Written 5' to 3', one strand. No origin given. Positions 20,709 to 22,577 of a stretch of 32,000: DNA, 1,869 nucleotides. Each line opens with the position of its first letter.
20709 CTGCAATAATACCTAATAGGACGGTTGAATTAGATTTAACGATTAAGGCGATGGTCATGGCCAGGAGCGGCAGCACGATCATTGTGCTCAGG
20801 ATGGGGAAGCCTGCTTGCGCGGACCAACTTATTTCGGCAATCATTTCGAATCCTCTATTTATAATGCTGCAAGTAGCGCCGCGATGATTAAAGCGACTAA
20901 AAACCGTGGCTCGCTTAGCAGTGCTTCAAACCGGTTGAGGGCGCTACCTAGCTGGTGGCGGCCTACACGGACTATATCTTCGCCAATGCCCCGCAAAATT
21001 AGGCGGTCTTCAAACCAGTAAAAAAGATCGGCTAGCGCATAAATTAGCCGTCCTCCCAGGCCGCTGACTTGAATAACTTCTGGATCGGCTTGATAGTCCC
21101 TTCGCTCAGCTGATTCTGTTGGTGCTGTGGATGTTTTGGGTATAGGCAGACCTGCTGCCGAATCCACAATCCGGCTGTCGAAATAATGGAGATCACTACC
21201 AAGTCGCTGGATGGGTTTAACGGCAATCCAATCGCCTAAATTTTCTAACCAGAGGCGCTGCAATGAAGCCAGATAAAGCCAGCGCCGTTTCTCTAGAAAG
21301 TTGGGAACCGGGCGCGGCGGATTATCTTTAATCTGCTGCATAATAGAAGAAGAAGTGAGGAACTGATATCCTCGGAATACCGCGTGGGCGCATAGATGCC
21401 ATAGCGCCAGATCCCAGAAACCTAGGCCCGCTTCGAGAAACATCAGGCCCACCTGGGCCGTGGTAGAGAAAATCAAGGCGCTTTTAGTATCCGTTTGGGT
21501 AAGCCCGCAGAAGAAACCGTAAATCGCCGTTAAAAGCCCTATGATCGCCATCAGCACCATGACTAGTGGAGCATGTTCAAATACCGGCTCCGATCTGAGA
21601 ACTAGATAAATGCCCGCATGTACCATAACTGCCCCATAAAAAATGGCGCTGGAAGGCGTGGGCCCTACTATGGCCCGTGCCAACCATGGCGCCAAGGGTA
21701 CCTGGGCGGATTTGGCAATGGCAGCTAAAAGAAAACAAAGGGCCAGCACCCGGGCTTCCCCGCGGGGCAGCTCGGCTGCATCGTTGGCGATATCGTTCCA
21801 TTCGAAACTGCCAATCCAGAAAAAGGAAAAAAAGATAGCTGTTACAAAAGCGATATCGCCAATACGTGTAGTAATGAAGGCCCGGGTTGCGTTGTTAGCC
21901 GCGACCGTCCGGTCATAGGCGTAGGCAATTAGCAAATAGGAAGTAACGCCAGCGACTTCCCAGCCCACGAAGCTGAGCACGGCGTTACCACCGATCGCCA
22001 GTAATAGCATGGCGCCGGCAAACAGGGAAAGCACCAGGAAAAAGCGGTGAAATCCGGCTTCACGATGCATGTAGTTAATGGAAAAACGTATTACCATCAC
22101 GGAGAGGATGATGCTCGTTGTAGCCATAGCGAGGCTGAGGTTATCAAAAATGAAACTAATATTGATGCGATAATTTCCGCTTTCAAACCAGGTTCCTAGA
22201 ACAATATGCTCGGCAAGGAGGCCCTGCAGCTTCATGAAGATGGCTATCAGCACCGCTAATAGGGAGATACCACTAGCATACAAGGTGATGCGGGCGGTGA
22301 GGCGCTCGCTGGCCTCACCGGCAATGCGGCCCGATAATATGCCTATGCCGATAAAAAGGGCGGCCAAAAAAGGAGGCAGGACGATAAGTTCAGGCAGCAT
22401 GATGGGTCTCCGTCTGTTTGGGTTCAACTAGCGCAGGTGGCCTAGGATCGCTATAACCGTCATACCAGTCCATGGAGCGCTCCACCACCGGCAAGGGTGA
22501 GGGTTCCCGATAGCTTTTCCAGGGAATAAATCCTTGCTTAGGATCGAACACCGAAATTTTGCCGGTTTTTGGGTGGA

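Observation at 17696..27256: Five-gene operon: DUF2309/DabA embedded among four complex-I-type antiporter subunits, an expanded DAB-like inorganic-carbon pump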

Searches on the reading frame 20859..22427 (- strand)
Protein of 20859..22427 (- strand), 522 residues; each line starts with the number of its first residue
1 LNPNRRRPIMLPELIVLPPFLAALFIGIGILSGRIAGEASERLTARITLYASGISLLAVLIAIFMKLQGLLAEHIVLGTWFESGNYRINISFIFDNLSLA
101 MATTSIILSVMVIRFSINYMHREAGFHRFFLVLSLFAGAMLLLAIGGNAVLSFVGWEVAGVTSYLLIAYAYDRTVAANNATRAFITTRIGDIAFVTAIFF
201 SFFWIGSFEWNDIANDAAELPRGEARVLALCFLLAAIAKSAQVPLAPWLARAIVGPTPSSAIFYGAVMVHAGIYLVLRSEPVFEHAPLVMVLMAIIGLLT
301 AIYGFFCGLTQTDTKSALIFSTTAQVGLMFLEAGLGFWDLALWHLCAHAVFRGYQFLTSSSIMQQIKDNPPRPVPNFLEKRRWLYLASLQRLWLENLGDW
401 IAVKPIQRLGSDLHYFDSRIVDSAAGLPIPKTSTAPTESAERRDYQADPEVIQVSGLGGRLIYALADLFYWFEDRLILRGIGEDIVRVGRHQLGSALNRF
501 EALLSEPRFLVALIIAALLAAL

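Call 3: search_protein_families(library=pfam, proteins=[window:20859-22427:-])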
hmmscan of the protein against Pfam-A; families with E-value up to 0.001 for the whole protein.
window:20859-22427:- (522 aa): 2 families
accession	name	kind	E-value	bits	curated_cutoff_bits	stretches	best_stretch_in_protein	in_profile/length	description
PF00361.26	Proton_antipo_M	-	2.5e-39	135.7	21.5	1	149-365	4-225/294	NADH:quinone oxidoreductase/Mrp antiporter, TM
PF00662.26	Proton_antipo_N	-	4.3e-14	52.6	24.5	1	80-130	1-51/51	NADH-Ubiquinone oxidoreductase (complex I), chain 5 N-terminus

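Call 4: search_protein_families(library=ncbifam, proteins=[window:20859-22427:-])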
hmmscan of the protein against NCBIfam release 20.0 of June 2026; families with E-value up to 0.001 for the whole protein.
window:20859-22427:- (522 aa): 46 families (the best 25 are shown)
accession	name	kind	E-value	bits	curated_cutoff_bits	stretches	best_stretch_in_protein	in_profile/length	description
NF005141.0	PRK06590.1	equivalog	1.1e-85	288.8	556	1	14-368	7-356/615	NADH-quinone oxidoreductase subunit L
TIGR01974.1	NDH_I_L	subfamily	1.2e-84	285.4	407.5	1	13-369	4-361/630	NADH-quinone oxidoreductase subunit L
NF005626.0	PRK07376.1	equivalog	3.7e-71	240.3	963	1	14-367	10-368/675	NAD(P)H-quinone oxidoreductase subunit 5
NF006029.0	PRK08168.1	equivalog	1.5e-47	162.9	380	1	79-366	56-344/520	NADH-quinone oxidoreductase subunit L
NF005633.0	PRK07390.1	subfamily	5.5e-46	157.3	676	1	39-364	34-358/613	NAD(P)H-quinone oxidoreductase subunit F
NF009287.0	PRK12647.1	equivalog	3.2e-45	154.9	937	1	55-363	35-347/773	putative monovalent cation/H+ antiporter subunit A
NF040617.1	F420_dehyd_FpoL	exception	9e-44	150.2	1050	2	227-366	232-377/669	F420H2 dehydrogenase subunit FpoL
NF009288.0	PRK12648.1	equivalog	1e-43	149.6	1104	1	41-359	22-343/954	monovalent cation/H+ antiporter subunit A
TIGR01960.1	ndhF3_CO2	subfamily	1.1e-43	149.7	588.7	1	49-363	44-357/606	NAD(P)H dehydrogenase, subunit NdhF3 family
NF009285.0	PRK12645.1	equivalog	7.4e-42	143.5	1028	1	75-336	57-320/804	Na+/H+ antiporter subunit A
NF009284.0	PRK12644.1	equivalog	1.2e-41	142.7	962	1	84-360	62-340/975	Na+/H+ antiporter subunit A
NF009290.0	PRK12650.1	equivalog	1.3e-41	142.5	980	1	38-357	18-344/966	DUF4040 family protein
NF005097.0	PRK06525.1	equivalog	1.9e-41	142.3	430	1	35-360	18-349/480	hydrogenase 4 subunit D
TIGR00940.1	2a6301s01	subfamily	1.6e-40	139.1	920.45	1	59-356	34-352/793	monovalent cation:proton antiporter subunit A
NF009286.0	PRK12646.1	equivalog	9.3e-40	136.8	1063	1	42-336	28-320/800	DUF4040 family protein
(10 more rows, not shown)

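Call 32: search_solved_structures(query=window:20859-22427:-, max_evalue=1e-20, show_alignments=1)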
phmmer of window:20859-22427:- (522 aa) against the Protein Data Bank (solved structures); distinct sequences matched with E-value up to 1e-20: 42.
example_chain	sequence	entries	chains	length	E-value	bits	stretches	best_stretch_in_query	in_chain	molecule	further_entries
6hum_F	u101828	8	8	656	1.7e-58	202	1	14-367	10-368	NADH dehydrogenase subunit 5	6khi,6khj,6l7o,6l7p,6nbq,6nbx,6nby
7zm7_5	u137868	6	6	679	2e-56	195.2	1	20-370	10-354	NADH-ubiquinone oxidoreductase chain 5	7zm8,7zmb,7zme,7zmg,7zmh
7z7r_L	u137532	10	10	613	6.2e-55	190.3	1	27-363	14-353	NADH dehydrogenase subunit L | NADH-quinone oxidoreductase subunit L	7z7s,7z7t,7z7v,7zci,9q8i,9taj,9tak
3rko_L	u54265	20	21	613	6.5e-55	190.2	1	27-363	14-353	NADH-QUINONE OXIDOREDUCTASE SUBUNIT L | Proton-translocating NADH-quinone oxidoreductase, chain L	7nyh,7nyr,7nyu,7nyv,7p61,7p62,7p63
8e9g_L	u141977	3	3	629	8.3e-53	183.3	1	29-369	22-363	NADH-quinone oxidoreductase, L subunit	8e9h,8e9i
9grx_F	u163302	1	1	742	1.1e-52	182.8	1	18-364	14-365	NAD(P)H-quinone oxidoreductase subunit 5, chloroplastic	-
7wff_F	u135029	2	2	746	3.9e-52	181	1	18-366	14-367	NAD(P)H-quinone oxidoreductase subunit 5, chloroplastic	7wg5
9ti4_l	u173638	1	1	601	6.4e-52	180.3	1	58-368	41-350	NADH-ubiquinone oxidoreductase chain 5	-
9cwt_l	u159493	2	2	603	6.4e-52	180.3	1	58-368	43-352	NADH-ubiquinone oxidoreductase chain 5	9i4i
5xtc_l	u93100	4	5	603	1.4e-51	179.2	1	58-368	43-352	NADH-ubiquinone oxidoreductase chain 5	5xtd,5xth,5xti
7eu3_F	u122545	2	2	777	7.6e-51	176.8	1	19-366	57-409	NAD(P)H-quinone oxidoreductase subunit F | NADH-plastoquinone oxidoreductase subunit 5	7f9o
9iho_L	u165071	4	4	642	1.2e-50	176.2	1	14-366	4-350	NADH-ubiquinone oxidoreductase chain 5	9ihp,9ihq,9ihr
4he8_L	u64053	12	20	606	3.5e-50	174.6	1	61-366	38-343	NADH-quinone oxidoreductase subunit 12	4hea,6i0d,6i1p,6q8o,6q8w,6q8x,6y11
5lnk_L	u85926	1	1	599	6.3e-50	173.8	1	79-369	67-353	Mitochondrial complex I, ND5 subunit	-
6q9b_D5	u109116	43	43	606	6.5e-50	173.7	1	79-369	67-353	NADH-ubiquinone oxidoreductase chain 5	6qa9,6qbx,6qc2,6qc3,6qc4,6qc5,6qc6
6tjv_F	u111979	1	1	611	6.6e-28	101.1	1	77-357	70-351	NADH dehydrogenase subunit 5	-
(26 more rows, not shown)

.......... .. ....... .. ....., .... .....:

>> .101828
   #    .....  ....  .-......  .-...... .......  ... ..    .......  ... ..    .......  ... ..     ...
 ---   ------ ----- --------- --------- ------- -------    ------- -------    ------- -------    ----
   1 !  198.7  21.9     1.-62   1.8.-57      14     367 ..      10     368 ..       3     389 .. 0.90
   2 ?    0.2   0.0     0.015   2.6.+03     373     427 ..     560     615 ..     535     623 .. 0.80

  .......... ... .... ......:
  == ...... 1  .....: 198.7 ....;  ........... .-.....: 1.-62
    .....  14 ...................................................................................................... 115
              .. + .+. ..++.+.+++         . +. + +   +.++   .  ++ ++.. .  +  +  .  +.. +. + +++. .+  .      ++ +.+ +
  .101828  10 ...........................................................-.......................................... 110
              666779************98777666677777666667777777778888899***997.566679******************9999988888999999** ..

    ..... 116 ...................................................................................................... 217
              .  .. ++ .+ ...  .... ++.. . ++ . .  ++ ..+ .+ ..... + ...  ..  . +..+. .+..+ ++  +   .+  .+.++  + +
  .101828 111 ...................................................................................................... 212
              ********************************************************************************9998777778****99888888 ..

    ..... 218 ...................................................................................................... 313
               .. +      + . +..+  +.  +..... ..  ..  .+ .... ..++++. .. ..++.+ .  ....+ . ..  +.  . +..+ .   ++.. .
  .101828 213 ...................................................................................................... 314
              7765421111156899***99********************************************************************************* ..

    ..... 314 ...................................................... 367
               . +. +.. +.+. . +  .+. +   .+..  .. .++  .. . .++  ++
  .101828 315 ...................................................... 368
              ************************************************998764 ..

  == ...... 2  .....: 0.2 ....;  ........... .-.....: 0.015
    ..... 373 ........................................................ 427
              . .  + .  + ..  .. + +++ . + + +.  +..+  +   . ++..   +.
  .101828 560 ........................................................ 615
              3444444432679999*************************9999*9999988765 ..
